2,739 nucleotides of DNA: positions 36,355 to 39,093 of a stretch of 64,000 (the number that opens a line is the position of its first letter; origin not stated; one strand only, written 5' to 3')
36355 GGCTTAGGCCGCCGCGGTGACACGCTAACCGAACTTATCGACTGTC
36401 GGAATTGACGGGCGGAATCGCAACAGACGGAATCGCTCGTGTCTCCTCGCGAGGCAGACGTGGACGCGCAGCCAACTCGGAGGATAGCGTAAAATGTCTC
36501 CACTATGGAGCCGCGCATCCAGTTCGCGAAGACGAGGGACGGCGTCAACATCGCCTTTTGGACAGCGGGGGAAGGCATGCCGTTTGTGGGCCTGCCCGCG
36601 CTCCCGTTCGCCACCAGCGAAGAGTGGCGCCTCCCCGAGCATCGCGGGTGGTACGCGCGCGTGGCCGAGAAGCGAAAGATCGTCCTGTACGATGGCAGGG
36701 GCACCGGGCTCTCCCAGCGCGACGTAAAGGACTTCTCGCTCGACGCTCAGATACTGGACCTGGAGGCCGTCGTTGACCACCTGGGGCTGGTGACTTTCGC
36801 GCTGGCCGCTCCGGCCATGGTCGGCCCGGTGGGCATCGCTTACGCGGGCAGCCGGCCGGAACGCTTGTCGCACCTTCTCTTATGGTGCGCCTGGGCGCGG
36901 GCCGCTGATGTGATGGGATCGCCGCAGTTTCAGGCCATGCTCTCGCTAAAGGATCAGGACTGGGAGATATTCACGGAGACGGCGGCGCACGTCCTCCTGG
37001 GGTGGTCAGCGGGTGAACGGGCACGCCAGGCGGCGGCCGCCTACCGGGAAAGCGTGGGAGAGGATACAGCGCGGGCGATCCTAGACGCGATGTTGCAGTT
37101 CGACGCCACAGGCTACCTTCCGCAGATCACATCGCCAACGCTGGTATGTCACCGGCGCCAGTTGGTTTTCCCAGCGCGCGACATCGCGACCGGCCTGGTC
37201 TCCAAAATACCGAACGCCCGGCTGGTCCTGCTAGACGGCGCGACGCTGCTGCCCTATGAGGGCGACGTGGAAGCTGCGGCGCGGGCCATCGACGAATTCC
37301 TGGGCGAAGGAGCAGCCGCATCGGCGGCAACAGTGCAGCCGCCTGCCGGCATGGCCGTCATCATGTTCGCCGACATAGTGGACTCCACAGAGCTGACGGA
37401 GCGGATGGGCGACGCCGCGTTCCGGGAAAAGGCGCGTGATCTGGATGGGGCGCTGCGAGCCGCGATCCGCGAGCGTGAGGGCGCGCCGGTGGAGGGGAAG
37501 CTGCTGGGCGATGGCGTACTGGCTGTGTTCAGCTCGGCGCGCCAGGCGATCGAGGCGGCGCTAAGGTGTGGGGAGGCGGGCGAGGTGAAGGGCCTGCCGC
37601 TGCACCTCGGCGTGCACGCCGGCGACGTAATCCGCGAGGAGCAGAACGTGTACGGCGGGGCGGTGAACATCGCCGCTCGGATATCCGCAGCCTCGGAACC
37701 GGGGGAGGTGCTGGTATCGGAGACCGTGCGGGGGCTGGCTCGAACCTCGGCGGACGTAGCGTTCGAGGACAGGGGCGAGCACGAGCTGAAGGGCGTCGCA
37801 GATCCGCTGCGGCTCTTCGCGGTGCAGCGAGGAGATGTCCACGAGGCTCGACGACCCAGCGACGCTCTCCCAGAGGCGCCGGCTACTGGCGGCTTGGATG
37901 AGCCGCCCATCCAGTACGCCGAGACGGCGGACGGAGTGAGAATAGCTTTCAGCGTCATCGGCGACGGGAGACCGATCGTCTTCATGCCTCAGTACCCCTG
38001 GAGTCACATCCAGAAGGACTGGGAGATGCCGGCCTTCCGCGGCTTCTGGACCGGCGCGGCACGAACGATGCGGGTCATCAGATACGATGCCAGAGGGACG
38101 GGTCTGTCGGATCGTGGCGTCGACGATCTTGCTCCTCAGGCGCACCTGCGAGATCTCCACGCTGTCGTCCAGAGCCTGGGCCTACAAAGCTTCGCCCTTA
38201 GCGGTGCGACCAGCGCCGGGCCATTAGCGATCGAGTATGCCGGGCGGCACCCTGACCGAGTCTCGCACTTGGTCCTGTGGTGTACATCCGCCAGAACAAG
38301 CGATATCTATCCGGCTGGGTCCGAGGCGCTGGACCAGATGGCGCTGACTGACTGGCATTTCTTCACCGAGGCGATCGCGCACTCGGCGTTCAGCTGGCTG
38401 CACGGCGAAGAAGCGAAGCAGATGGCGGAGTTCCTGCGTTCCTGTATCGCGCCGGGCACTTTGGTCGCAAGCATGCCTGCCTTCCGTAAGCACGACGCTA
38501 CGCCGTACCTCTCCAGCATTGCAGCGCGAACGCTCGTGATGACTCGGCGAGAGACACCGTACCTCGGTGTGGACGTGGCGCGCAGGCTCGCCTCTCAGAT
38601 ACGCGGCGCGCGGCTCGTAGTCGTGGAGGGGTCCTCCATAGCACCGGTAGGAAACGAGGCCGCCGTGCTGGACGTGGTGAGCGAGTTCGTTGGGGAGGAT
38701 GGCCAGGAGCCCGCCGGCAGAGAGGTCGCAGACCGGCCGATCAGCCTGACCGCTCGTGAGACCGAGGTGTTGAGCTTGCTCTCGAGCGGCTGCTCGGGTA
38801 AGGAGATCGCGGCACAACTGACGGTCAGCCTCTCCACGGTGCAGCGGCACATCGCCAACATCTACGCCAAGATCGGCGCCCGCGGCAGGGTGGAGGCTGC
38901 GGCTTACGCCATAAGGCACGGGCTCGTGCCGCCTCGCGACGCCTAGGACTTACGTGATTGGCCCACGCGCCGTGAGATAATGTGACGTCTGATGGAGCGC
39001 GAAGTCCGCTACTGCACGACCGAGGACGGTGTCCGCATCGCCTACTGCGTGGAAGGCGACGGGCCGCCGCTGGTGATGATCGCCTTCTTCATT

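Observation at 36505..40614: Tandem paralogues with an unusual alpha/beta-hydrolase / class III cyclase / LuxR-HTH architecture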

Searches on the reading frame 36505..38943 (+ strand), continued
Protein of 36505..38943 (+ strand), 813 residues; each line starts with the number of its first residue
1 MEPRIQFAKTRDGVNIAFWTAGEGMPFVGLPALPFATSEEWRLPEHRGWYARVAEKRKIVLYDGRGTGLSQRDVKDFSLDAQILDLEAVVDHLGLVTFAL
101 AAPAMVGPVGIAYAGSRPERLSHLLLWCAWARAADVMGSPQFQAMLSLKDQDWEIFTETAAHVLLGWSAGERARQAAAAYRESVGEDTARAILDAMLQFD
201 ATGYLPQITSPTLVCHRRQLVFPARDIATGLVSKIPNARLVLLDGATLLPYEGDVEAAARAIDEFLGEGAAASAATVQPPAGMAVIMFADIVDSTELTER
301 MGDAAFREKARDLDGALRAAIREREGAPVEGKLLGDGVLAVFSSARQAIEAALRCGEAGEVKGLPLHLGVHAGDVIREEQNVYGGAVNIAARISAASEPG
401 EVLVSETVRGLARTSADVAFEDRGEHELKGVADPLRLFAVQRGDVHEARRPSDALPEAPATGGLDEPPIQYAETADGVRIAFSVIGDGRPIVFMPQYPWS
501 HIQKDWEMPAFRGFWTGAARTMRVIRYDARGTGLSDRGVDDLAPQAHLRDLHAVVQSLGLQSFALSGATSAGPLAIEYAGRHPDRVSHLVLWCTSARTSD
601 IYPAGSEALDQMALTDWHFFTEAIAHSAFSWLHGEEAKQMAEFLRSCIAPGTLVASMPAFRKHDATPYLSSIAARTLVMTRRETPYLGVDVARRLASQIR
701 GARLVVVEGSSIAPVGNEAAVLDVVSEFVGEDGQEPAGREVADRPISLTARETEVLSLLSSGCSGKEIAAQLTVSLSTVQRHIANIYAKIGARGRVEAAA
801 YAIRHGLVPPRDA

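Call 55: find_encoding_contigs(protein=P0123, flank=8000, max_places=2)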
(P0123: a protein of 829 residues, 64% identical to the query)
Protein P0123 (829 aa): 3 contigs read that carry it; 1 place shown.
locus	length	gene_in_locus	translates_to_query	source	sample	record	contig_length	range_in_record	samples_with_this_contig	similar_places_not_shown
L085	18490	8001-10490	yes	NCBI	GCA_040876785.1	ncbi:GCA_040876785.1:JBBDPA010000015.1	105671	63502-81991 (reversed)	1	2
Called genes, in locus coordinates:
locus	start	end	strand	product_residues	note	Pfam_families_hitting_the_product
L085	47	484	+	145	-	PF00989:PAS, PF13188:PAS_8 (faint), PF08448:PAS_4, PF13426:PAS_9, PF08447:PAS_3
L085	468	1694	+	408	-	PF00989:PAS, PF08448:PAS_4, PF13426:PAS_9, PF08447:PAS_3, PF00512:HisKA, PF02518:HATPase_c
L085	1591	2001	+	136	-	PF00072:Response_reg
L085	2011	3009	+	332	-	PF00072:Response_reg, PF13487:HD_5, PF01966:HD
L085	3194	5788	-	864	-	PF00082:Peptidase_S8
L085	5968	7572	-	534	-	-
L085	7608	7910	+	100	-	PF11746:DUF3303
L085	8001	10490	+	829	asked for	PF00561:Abhydrolase_1, PF12146:Hydrolase_4 (faint), PF12697:Abhydrolase_6 (faint), PF00211:Guanylate_cyc, PF00561:Abhydrolase_1, PF00196:GerE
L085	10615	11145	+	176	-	PF00080:Sod_Cu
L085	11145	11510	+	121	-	-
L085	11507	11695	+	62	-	-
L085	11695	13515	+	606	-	PF27448:Rph_4th, PF00391:PEP-utilizers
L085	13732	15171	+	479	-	PF01435:Peptidase_M48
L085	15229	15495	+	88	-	-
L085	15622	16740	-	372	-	PF11999:Ice_binding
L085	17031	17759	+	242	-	-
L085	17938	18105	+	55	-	-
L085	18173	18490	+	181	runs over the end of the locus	PF09990:DUF2231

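Call 56: find_encoding_contigs(protein=P0122, flank=8000, max_places=2)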
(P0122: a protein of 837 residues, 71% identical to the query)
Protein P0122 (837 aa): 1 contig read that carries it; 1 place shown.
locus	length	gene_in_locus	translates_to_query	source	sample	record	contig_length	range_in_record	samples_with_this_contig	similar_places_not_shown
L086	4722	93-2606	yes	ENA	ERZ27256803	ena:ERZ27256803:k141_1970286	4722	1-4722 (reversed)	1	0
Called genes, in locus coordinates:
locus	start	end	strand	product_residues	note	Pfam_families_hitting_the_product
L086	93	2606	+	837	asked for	PF12146:Hydrolase_4 (faint), PF00561:Abhydrolase_1 (weak), PF00211:Guanylate_cyc, PF00561:Abhydrolase_1, PF00196:GerE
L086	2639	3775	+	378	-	PF00561:Abhydrolase_1 (faint), PF00196:GerE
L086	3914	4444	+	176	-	PF00080:Sod_Cu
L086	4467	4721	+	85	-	?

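Call 82: search_protein_families(library=padloc, proteins=[window:36505-38943:+], max_evalue=0.001)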
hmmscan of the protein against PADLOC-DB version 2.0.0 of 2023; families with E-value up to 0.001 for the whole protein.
window:36505-38943:+ (813 aa): 4 families
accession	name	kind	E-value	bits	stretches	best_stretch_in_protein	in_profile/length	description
PDLC01855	CARF3--CARF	-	8.2e-08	30.2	1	734-790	207-260/288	-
PDLC01851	CARF3--CARF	-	7.7e-06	23.5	1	747-791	209-253/279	-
PDLC01268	CasR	-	0.00018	19.6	1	718-785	102-160/179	"CAS-I,CAS-II,CAS-III,CAS-IV,CAS-V,CAS-VI; associated_signaling"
PDLC02367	PycC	-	0.00019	19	0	284-352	44-110/226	-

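Call 88: predict_structure(alignment_id=A9)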
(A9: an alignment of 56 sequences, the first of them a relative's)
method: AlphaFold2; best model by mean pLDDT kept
length: 813 residues; sequences in the alignment: 56
mean_pLDDT: 86.6   pTM: 0.48
mean pLDDT of the five models: 86.6, 86.3, 86.0, 86.0, 84.5
residues with pLDDT >= 90: 458; 70-90: 283; 50-70: 24; < 50: 48
segments of 3 or more residues with pLDDT < 50: 269-281, 332-334, 445-463, 734-743
pLDDT, mean of each block of 10 residues (from residue 1): 87 96 95 78 83 93 93 90 97 98 95 98 97 89 88 91 84 87 91 94 98 95 91 96 90 87 78 38 84 90 90 90 86 68 92 95 95 84 88 95 96 77 95 95 51 33 69 94 95 84 84 91 93 80 92 97 95 97 97 93 72 85 81 77 84 85 95 96 83 94 90 78 92 47 67 94 94 95 89 86 84 56
secondary structure, 60 per line:
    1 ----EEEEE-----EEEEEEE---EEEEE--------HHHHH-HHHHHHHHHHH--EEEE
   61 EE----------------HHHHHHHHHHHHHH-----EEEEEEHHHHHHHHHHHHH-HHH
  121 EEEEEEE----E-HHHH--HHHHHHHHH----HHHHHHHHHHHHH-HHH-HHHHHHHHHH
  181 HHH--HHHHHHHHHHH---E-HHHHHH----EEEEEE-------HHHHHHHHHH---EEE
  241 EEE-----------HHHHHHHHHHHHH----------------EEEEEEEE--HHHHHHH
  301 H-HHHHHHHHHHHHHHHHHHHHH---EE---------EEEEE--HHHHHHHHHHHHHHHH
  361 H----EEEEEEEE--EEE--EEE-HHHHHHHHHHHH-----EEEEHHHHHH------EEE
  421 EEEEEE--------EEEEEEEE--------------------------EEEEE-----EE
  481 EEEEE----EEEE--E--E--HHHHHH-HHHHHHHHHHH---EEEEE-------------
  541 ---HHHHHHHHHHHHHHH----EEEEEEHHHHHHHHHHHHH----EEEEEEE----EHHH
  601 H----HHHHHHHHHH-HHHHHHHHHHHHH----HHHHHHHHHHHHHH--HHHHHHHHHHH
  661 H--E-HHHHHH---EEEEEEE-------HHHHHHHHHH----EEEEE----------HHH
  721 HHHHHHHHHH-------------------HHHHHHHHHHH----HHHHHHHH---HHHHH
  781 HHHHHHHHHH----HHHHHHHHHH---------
elements in order (helices of 4 or more, strands of 3 or more residues): E5-9 E15-21 E25-29 H38-42 H44-54 E57-62 H79-92 E98-103 H104-116 E121-127 H134-137 H140-148 H153-165 H171-183 H186-196 H202-207 E212-217 H225-234 E238-243 H255-267 E284-291 H294-301 H303-323 E338-342 H345-361 E366-373 E376-378 E381-383 H385-396 E402-405 H406-411 E418-426 E435-442 E469-473 E479-485 E490-493 H502-507 H509-519 E523-527 H544-558 E563-568 H569-581 E586-592 H598-601 H606-615 H617-629 H634-647 H650-661 H666-671 E675-681 H689-698 E703-707 H718-730 H750-760 H765-772 H776-790 H795-804

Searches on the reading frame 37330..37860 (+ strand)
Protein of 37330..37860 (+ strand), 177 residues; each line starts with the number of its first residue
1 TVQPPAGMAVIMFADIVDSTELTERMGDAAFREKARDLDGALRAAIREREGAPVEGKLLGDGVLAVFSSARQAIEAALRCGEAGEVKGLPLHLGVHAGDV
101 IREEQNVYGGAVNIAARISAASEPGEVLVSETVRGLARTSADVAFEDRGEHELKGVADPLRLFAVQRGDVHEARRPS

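Call 15: search_solved_structures(query=window:37330-37860:+, show_alignments=5, max_evalue=0.001)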
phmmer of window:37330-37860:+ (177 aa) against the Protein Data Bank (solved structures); distinct sequences matched with E-value up to 0.001: 13.
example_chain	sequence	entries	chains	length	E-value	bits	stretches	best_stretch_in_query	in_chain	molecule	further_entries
1ybt_A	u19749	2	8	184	8.7e-21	77.6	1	8-171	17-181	hydrolase, alpha/beta hydrolase fold family | lipJ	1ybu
4wp3_A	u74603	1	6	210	1.1e-20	77.3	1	5-166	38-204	Ma1120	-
4wp9_A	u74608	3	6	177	9.3e-20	74.3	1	8-166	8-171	Ma1120 | Cyclase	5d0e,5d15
4wp8_A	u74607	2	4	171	1.3e-19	73.8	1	8-165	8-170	Ma1120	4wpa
5d0g_A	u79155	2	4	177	3.9e-19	72.3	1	8-166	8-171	Cyclase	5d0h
3mr7_A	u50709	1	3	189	2.7e-16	63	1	9-164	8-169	Adenylate/guanylate cyclase/hydrolase, alpha/beta fold family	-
1y10_A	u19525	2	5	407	1e-11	48.1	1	4-170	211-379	Hypothetical protein Rv1264/MT1302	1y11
1wc0_A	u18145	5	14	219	1.3e-06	31.6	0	98-162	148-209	ADENYLATE CYCLASE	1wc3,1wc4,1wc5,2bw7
1wc1_A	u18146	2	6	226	1.4e-06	31.5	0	98-162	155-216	ADENYLATE CYCLASE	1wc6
3r5g_A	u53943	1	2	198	1.5e-06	31.4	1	100-165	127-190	CyaB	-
5x4t_A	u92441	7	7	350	0.0008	22.5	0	2-166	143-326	Photoactivated adenylyl cyclase | Family 3 adenylate cyclase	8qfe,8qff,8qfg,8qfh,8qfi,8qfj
9f1z_A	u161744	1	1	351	0.00081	22.5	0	2-166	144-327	Family 3 adenylate cyclase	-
5x4u_A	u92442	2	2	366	0.00091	22.3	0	2-166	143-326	Photoactivated adenylyl cyclase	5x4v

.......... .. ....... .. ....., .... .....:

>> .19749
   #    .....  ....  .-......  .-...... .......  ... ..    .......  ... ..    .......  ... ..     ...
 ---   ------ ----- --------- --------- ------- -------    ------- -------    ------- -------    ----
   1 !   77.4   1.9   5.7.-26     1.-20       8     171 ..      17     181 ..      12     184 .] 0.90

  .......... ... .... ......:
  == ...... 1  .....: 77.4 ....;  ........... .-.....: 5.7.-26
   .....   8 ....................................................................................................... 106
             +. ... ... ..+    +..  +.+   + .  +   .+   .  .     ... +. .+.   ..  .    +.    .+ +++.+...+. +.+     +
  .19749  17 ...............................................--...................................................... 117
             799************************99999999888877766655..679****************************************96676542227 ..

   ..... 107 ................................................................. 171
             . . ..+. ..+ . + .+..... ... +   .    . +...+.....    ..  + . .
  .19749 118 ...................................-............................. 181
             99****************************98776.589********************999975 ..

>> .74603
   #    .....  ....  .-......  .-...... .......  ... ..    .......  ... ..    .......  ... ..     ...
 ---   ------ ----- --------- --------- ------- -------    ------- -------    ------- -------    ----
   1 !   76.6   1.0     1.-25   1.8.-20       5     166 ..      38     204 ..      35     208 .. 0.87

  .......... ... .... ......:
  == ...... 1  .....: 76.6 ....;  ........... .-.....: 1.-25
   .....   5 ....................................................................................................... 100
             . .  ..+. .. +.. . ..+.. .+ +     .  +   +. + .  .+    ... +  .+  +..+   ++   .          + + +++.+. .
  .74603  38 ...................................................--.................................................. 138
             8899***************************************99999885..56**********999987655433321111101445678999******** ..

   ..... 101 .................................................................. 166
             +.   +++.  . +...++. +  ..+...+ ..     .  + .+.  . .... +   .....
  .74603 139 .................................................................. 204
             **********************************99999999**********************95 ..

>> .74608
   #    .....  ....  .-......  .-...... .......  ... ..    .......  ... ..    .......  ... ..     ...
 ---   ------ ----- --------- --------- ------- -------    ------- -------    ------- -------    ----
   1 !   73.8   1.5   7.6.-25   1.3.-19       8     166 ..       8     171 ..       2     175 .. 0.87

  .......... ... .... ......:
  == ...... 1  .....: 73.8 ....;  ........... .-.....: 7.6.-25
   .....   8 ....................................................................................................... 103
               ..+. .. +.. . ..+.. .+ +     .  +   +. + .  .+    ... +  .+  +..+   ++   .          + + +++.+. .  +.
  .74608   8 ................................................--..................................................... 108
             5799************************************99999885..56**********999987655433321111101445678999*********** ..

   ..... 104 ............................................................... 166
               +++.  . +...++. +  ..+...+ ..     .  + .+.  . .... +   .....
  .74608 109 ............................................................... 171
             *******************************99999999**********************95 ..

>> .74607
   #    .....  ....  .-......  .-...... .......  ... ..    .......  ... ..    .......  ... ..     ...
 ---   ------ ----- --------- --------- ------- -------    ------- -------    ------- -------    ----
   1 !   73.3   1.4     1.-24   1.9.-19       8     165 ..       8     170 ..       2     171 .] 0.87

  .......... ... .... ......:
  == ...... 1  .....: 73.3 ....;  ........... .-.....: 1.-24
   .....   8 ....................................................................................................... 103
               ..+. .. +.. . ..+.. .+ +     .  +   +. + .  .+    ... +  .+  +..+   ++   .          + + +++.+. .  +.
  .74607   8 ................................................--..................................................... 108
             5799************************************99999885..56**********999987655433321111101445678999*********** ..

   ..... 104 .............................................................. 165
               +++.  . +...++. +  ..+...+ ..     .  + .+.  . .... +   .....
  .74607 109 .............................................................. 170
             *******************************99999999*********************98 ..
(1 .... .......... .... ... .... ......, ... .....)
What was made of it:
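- Closest known: Rv1900c / LipJ of Mycobacterium tuberculosis. Different: It has Asn rather than Lys at the first substrate position (call 15).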
